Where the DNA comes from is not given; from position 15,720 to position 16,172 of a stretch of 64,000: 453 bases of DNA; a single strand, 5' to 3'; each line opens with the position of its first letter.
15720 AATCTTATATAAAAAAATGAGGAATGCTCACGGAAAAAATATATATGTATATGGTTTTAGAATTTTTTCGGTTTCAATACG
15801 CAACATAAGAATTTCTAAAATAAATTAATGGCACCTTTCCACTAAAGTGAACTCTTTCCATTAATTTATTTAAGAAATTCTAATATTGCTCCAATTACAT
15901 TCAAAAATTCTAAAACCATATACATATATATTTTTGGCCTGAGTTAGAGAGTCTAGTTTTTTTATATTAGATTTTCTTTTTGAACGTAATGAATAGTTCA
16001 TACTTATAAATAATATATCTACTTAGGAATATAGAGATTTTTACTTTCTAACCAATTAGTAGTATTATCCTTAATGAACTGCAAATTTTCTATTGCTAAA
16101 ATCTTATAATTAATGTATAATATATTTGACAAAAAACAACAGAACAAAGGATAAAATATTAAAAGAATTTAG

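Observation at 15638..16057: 420-bp imperfect palindrome downstream of pnp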

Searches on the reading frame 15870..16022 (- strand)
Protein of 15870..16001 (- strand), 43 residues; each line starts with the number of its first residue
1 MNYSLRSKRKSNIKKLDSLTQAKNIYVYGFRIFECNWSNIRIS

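Call 27: find_encoding_contigs(protein=window:15870-16001:-, flank=5000, max_places=10)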
Protein window:15870-16001:- (43 aa): no gene with exactly this product is on record in the collection.

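Call 45: find_homologous_proteins(query=A1, max_evalue=10)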
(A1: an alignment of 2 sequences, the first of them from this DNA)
Query A1 (2 sequences) (50 aa, profile of the alignment): 2 proteins with E <= 10 among 3 candidates.
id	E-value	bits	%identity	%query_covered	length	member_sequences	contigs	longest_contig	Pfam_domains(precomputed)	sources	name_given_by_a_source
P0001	7.0e-8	50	69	64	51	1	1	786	-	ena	-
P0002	1.3e-5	43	58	48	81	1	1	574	-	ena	-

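Call 47: find_encoding_contigs(protein=P0001, flank=5000)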
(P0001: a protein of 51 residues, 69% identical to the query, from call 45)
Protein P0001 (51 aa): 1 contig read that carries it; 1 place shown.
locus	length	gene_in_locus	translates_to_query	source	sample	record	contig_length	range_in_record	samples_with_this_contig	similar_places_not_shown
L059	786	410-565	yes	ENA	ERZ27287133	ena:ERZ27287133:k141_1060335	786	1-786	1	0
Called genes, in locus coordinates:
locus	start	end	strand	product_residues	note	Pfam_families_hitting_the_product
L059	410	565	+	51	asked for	-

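Call 48: find_encoding_contigs(protein=P0002, flank=5000)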
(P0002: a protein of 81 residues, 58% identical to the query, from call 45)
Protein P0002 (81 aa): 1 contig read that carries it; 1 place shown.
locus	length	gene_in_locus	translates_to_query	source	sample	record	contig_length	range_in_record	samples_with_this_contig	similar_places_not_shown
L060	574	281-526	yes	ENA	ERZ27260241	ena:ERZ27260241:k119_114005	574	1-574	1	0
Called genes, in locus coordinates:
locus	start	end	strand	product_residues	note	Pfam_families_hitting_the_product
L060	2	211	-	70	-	?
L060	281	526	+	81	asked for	-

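Call 66: search_protein_representatives(protein=P0002)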
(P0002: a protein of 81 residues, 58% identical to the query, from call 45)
Query: 81 residues. Proteins with E-value up to 0.001 (for the whole library): 4; up to 1e-10: 2; up to 1e-30: 0. The best 4 are listed.
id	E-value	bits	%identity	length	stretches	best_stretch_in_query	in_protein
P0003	1.4e-24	102.0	90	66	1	9-66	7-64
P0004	1.3e-14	70.3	69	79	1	9-81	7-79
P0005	2.8e-08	50.1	74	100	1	38-80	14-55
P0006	3.8e-05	40.1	26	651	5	18-67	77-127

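Call 68: find_encoding_contigs(protein=P0003, flank=5000)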
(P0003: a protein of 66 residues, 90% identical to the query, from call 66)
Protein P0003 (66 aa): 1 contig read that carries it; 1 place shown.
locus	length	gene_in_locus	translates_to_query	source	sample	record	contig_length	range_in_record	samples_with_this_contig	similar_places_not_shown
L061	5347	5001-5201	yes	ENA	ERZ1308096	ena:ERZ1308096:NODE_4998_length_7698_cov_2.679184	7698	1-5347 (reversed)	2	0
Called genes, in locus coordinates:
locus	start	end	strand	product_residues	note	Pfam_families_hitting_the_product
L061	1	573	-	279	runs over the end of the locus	PF00702:Hydrolase (faint), PF08282:Hydrolase_3, PF05116:S6PP (weak)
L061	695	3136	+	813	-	PF02574:S-methyl_trans, PF00809:Pterin_bind, PF03599:CdhD (weak), PF02607:B12-binding_2, PF02310:B12-binding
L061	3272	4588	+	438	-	PF13936:HTH_38 (weak)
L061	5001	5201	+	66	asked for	-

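Call 69: find_encoding_contigs(protein=P0004, flank=5000)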
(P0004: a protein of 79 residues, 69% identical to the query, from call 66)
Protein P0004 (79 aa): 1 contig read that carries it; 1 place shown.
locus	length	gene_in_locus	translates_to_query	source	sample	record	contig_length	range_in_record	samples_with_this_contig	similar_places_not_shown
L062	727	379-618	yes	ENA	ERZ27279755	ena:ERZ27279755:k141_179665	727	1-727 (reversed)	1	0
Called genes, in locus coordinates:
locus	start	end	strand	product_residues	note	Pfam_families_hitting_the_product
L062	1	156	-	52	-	?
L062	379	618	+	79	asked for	-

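Call 70: find_encoding_contigs(protein=P0005, flank=5000)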
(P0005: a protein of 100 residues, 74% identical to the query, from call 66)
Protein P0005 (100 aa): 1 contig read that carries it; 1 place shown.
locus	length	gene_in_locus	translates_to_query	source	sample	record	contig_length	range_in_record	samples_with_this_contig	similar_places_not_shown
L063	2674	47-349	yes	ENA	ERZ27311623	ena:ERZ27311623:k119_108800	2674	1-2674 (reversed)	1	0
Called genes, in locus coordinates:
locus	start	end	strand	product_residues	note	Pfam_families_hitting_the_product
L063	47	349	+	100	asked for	-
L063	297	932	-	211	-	PF01464:SLT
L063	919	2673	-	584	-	?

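Call 72: search_protein_families(library=pfam, proteins=[L061:3272-4588:+, L063:297-932:-, L063:919-2673:-], max_evalue=0.01)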
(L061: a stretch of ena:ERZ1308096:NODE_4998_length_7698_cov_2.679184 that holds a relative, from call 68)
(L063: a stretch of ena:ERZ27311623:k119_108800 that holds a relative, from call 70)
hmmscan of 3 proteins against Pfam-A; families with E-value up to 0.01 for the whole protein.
L061:3272-4588:+ (438 aa): 1 family
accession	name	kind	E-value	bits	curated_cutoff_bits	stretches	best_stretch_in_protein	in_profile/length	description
PF13936.12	HTH_38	-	1.6e-07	31.3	27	1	29-69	3-43/44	Helix-turn-helix domain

L063:297-932:- (211 aa): 3 families
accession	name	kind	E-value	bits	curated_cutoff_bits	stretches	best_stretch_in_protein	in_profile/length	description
PF01464.25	SLT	-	2e-31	108.4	21.3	1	65-173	4-107/117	Transglycosylase SLT domain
PF19489.4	SLT_4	-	0.0022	18.1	27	1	58-106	32-81/184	Transglycosylase SLT domain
PF12911.12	OppC_N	-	0.0073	16.6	23.9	0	24-47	9-32/53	N-terminal TM domain of oligopeptide transport permease C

L063:919-2673:- (584 aa): 3 families
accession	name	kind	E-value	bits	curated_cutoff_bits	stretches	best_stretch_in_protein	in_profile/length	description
PF00476.26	DNA_pol_A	-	1.9e-163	544.3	34.3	1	207-582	2-381/381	DNA polymerase family A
PF22619.2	DNA_polI_exo1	-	1.5e-16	60.9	27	1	24-124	6-105/140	DNA polymerase I, ribonuclease H-like domain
PF01612.26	DNA_pol_A_exo1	-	2.3e-08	34.5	23.6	1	1-135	11-143/173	3'-5' exonuclease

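Call 74: search_protein_families(library=ncbifam, proteins=[L061:3272-4588:+], max_evalue=0.01)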
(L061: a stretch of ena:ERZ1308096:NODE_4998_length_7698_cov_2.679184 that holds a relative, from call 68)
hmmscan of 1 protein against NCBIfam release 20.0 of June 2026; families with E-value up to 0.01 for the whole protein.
L061:3272-4588:+ (438 aa): 2 families
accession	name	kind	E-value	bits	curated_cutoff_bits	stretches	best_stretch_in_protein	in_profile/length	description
NF033563.0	transpos_IS30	equivalog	5.9e-29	101.6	80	1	132-396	14-266/267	IS30 family transposase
NF033577.2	transpos_IS481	equivalog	3.6e-05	23.4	224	1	216-407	96-283/284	IS481 family transposase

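Call 76: find_homologous_proteins(query=A4, max_evalue=1)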
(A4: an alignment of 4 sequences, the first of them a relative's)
Query A4 (4 sequences) (81 aa, profile of the alignment): 19 proteins with E <= 1 among 804 candidates.
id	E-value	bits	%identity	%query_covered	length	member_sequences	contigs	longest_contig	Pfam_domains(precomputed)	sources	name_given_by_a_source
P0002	8.1e-40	153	100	100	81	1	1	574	-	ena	-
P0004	9.2e-36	140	63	90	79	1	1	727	-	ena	-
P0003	1.2e-35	139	90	72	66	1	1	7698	-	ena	-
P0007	1.3e-17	82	62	75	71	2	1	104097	-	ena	-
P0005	3.6e-16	77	72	53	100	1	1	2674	-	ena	-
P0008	6.9e-14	70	72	53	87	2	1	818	-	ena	-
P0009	2.4e-13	68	72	53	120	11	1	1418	-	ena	-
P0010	4.3e-13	67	70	53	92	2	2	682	-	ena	-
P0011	3.4e-9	55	76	36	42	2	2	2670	-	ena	-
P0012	3.2e-8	51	45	65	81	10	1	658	-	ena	-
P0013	8.4e-7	47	86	27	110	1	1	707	-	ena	-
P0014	7.4e-6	44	77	27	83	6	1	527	-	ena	-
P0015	5.6e-4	38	41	90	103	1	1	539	-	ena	-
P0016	1.0e-3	37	33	51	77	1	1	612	-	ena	-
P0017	1.3e-3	37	73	27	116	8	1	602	-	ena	-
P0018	1.3e-3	37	63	30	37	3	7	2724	-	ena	-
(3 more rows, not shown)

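Call 78: find_encoding_contigs(protein=P0007, flank=4000)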
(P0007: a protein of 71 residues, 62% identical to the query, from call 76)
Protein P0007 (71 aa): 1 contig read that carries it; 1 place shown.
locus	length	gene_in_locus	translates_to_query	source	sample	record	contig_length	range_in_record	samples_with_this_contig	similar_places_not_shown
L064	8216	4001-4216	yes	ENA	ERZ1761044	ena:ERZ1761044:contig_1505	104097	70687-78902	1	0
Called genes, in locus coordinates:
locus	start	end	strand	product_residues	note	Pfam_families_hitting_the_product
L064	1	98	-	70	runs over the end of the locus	-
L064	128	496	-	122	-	PF02687:FtsX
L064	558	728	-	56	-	PF18075:FtsX_ECD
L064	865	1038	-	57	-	-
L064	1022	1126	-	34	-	-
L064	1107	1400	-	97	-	PF00005:ABC_tran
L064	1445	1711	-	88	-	PF00005:ABC_tran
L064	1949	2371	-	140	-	PF02780:Transketolase_C, PF22613:Transketolase_C_1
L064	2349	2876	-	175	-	PF02779:Transket_pyr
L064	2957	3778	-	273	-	PF00456:Transketolase_N, PF13292:DXP_synthase_N, PF09364:XFP_N, PF00676:E1_dh, PF02775:TPP_enzyme_C (weak)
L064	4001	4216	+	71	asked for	-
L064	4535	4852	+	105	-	PF01546:Peptidase_M20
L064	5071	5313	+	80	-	-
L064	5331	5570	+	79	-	-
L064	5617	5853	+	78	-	-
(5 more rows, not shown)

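Call 79: find_encoding_contigs(protein=P0018, flank=3000, max_places=10)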
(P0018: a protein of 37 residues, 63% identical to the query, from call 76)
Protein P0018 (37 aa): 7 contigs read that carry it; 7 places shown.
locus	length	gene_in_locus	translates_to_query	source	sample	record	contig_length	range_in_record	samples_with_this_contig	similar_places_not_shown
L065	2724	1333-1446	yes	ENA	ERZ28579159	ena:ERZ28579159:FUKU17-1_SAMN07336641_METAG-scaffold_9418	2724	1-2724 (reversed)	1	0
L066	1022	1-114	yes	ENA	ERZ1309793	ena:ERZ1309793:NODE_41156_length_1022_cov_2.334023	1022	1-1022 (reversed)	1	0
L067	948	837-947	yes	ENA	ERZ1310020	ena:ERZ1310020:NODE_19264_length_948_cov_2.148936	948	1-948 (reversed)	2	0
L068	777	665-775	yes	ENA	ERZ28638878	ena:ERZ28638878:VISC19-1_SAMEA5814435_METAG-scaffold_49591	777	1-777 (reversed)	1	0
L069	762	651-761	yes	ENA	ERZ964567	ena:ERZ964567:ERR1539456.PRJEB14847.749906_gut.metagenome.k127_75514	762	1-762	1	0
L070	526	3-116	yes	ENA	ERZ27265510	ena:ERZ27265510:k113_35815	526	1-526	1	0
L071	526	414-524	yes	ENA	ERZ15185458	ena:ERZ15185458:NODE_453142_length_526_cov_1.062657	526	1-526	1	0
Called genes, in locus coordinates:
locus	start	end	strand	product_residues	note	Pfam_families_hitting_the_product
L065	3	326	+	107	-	?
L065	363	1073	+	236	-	PF01182:Glucosamine_iso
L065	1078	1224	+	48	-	-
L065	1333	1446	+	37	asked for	-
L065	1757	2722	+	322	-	?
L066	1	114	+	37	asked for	?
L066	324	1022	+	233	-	?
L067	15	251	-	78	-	-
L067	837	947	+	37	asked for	?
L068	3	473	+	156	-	?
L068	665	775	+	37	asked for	?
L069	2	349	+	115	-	?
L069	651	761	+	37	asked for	?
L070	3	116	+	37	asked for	?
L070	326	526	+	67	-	?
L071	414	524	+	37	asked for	?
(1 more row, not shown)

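Call 96: search_protein_families(library=pfam, proteins=[P0013], max_evalue=0.01)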
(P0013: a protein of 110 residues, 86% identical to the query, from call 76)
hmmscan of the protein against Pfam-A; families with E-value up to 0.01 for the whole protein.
P0013 (110 aa): 0 families

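Call 100: find_encoding_contigs(protein=P0011, flank=3000, max_places=10)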
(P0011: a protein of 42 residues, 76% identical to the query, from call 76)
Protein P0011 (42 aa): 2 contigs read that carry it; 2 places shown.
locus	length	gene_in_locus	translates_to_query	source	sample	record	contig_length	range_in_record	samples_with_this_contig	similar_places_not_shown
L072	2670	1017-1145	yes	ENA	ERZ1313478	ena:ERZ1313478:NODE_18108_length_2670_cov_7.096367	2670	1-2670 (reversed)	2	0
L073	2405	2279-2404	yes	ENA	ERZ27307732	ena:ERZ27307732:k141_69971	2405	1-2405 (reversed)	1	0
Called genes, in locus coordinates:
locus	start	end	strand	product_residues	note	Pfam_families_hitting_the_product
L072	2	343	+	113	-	?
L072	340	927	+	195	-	PF00551:Formyl_trans_N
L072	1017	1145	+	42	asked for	-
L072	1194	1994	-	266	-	PF13276:HTH_21, PF00665:rve, PF13683:rve_3, PF13333:rve_2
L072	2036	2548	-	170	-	PF13518:HTH_28, PF13565:HTH_32 (faint), PF13518:HTH_28 (weak)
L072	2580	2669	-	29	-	?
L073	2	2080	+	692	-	?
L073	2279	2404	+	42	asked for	?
